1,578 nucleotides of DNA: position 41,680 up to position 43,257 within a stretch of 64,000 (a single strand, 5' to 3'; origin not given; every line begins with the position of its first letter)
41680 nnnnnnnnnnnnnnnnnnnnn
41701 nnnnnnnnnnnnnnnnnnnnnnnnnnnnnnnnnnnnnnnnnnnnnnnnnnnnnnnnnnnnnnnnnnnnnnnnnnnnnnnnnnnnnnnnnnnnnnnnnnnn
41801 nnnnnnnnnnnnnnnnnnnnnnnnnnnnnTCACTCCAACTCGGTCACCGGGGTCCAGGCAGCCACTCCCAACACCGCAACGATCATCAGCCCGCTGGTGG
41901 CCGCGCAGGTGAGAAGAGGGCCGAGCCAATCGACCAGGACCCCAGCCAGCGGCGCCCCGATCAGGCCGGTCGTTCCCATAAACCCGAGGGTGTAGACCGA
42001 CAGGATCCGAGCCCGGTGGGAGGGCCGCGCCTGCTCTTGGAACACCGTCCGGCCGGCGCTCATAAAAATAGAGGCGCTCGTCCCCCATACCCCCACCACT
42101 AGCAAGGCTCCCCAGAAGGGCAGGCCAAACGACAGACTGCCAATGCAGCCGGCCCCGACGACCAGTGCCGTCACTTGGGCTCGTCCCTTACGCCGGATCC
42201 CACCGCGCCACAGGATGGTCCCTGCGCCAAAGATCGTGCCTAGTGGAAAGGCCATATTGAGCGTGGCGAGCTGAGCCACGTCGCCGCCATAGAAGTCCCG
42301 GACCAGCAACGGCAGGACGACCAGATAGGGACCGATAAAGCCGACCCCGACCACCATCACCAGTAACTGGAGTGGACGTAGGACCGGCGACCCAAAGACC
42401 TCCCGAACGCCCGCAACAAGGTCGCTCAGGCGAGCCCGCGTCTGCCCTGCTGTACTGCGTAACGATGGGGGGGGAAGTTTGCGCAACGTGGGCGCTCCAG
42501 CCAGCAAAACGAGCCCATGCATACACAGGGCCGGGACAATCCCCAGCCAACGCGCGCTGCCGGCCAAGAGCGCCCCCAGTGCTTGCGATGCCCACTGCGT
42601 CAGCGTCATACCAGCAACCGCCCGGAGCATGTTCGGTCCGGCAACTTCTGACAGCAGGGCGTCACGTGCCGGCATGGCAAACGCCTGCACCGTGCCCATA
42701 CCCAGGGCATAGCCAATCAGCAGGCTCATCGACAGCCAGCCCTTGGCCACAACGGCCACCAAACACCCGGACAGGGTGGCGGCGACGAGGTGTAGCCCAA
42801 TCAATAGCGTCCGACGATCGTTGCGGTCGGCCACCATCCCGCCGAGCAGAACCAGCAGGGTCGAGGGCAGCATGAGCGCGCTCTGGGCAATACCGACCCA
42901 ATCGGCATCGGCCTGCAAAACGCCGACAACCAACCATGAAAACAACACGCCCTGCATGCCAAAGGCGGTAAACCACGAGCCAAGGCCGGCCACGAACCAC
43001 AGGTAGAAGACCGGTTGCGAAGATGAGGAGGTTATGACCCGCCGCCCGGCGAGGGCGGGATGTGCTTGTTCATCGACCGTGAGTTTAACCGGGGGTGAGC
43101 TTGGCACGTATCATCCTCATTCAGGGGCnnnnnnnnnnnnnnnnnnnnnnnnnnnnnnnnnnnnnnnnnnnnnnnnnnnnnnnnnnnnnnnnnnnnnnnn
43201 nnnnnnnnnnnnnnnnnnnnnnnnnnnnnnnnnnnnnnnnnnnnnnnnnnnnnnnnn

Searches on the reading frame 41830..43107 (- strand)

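Call 41: search_protein_families(library=pfam, proteins=[window:41830-43107:-], max_evalue=0.001)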
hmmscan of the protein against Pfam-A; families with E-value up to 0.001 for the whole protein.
window:41830-43107:- (425 aa): 2 families
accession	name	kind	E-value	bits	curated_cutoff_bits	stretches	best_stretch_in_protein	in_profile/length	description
PF07690.21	MFS_1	-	2.4e-20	73.2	33.4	1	46-376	9-339/347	Major Facilitator Superfamily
PF05977.19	MFS_3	-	5.8e-15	55.2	27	1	31-416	9-392/524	Transmembrane secretion effector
